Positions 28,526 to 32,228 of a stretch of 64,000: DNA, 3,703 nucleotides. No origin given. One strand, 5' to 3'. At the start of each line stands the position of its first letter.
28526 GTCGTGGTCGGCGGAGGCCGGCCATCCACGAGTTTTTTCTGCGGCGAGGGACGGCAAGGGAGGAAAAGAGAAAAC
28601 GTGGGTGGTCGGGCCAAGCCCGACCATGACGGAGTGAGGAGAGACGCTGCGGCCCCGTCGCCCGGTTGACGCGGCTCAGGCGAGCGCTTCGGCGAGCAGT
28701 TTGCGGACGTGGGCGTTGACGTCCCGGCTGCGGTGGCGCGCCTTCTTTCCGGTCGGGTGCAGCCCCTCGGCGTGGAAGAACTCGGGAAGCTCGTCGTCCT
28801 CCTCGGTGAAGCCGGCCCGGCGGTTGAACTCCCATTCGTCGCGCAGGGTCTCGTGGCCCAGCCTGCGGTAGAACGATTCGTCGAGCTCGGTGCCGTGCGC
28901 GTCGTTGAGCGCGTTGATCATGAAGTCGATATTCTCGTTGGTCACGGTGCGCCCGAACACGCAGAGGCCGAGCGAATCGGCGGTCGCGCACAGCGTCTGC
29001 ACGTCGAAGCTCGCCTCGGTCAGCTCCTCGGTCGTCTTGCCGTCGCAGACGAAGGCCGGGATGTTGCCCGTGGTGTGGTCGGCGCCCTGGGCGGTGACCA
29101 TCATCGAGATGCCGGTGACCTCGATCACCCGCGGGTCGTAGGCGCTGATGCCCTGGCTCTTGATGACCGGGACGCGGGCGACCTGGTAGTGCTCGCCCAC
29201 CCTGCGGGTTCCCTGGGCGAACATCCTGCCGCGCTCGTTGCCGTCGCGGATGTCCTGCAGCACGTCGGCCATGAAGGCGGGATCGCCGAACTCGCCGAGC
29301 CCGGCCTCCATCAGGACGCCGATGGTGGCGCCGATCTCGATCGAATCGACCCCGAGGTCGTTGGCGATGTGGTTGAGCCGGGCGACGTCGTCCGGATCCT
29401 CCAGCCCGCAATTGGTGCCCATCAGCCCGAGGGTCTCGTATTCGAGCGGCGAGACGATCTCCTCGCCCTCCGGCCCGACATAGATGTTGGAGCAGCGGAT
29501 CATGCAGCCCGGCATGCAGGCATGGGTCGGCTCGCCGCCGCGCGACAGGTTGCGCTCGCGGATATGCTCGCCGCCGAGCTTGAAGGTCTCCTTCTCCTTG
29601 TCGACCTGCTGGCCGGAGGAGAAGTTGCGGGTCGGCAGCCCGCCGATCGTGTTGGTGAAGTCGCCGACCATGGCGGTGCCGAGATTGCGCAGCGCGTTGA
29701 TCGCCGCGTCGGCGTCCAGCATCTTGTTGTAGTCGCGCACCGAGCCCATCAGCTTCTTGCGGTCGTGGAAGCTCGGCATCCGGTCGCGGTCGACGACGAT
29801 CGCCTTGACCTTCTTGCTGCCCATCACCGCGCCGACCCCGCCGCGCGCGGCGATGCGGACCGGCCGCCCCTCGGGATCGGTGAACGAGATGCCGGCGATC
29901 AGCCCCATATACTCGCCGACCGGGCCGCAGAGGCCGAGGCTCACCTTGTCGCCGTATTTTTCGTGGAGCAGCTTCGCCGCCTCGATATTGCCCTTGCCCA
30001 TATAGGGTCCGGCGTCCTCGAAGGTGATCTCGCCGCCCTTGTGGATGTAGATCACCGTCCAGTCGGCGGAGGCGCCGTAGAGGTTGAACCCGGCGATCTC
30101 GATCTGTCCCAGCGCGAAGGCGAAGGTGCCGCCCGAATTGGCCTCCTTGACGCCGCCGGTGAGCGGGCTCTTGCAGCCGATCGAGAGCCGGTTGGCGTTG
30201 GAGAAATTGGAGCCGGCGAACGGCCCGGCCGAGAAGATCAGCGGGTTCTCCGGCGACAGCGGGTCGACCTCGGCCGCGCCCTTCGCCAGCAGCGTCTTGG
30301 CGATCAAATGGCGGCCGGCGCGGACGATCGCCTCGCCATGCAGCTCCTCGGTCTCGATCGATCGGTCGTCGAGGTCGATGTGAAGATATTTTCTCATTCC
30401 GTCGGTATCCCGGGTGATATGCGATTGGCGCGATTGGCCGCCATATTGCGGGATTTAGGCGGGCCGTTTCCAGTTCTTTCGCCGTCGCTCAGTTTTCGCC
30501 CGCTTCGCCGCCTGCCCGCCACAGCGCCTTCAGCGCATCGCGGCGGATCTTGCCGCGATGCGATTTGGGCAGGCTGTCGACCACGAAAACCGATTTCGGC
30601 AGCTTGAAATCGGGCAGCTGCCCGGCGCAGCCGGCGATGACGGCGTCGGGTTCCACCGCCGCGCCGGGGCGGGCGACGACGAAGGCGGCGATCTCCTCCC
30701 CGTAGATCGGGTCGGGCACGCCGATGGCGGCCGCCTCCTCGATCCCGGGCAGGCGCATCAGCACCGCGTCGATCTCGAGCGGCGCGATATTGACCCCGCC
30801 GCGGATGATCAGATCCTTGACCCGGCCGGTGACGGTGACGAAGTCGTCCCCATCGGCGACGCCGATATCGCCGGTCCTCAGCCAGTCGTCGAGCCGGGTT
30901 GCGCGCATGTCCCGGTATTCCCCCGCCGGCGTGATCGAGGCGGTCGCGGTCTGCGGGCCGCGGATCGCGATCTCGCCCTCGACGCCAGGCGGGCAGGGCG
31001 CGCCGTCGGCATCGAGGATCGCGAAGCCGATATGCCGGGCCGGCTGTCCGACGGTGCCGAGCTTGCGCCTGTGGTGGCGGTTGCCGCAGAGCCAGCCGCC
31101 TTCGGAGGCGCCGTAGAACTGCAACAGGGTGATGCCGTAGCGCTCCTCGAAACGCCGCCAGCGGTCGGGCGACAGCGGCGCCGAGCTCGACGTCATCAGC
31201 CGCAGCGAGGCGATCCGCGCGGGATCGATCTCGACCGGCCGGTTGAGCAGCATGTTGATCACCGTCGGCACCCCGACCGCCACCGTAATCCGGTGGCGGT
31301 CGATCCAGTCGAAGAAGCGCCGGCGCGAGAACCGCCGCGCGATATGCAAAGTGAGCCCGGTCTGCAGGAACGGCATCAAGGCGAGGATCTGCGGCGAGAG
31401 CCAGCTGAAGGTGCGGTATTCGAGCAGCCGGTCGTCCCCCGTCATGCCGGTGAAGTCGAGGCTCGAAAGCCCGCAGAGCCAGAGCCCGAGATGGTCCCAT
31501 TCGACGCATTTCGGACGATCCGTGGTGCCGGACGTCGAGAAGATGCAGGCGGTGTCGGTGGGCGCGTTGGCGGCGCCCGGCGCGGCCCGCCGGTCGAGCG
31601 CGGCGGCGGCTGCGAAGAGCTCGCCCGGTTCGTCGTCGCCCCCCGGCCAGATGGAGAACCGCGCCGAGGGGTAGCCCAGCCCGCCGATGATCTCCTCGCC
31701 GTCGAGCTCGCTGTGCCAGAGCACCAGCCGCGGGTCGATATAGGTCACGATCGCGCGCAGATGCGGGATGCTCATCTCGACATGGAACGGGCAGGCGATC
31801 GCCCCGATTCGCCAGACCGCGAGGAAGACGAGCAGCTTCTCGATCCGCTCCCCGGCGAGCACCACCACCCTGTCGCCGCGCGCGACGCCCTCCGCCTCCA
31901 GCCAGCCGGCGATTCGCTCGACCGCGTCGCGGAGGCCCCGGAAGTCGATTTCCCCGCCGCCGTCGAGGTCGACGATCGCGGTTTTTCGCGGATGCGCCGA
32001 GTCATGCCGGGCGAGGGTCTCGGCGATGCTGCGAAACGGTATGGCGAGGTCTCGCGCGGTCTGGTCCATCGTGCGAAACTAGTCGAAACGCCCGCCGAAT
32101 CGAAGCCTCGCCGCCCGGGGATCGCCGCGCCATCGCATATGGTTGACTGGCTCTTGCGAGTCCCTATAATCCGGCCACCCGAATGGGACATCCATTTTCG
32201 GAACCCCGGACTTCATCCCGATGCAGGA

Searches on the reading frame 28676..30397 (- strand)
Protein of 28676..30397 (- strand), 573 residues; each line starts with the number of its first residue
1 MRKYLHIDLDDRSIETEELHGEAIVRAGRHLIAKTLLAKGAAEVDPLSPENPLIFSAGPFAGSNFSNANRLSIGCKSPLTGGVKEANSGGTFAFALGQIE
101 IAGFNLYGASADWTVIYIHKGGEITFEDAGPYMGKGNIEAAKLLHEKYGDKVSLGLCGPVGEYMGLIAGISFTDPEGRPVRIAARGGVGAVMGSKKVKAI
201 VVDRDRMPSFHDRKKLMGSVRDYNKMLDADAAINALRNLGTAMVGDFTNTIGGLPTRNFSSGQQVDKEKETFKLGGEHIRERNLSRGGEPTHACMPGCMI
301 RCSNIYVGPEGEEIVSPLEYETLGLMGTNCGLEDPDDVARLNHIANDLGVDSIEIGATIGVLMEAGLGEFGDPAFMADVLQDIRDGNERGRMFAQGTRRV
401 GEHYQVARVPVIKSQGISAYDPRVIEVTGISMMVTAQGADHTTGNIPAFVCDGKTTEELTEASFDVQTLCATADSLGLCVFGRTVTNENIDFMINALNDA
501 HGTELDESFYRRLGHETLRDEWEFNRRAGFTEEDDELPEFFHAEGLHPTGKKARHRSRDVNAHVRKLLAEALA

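Call 37: search_protein_families(library=pfam, proteins=[window:28676-30397:-], max_evalue=0.00001)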
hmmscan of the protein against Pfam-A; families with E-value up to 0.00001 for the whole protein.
window:28676-30397:- (573 aa): 2 families
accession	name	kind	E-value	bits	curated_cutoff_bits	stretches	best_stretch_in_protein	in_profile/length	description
PF01314.23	AFOR_C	-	1.4e-57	196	27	1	221-557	4-354/385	Aldehyde ferredoxin oxidoreductase, domains 2 & 3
PF02730.20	AFOR_N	-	4.5e-54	183.7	29.8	1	3-203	2-197/199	Aldehyde ferredoxin oxidoreductase, N-terminal domain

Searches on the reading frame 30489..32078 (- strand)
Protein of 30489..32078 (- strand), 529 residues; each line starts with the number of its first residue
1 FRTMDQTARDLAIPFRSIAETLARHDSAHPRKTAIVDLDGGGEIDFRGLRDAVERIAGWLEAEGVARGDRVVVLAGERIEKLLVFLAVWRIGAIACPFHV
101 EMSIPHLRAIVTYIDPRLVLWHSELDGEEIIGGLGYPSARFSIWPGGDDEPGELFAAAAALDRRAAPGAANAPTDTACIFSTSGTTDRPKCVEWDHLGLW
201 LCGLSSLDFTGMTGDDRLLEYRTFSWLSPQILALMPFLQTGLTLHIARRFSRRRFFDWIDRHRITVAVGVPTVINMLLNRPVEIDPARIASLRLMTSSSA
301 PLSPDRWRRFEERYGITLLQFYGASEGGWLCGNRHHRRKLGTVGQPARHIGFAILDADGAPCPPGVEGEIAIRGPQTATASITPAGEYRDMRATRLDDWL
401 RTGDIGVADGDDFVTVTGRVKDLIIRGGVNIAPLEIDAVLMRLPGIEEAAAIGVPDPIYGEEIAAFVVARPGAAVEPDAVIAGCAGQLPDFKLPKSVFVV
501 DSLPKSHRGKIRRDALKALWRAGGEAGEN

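Call 37: search_protein_families(library=pfam, proteins=[window:30489-32078:-], max_evalue=0.00001)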
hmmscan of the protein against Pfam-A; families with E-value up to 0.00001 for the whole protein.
window:30489-32078:- (529 aa): 2 families
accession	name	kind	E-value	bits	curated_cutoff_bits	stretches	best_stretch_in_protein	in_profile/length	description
PF00501.34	AMP-binding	-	2.9e-64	217.7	29.9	1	24-378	3-380/384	AMP-binding enzyme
PF13193.12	AMP-binding_C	-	4e-18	66.5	24.5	1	435-510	1-76/76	AMP-binding enzyme C-terminal domain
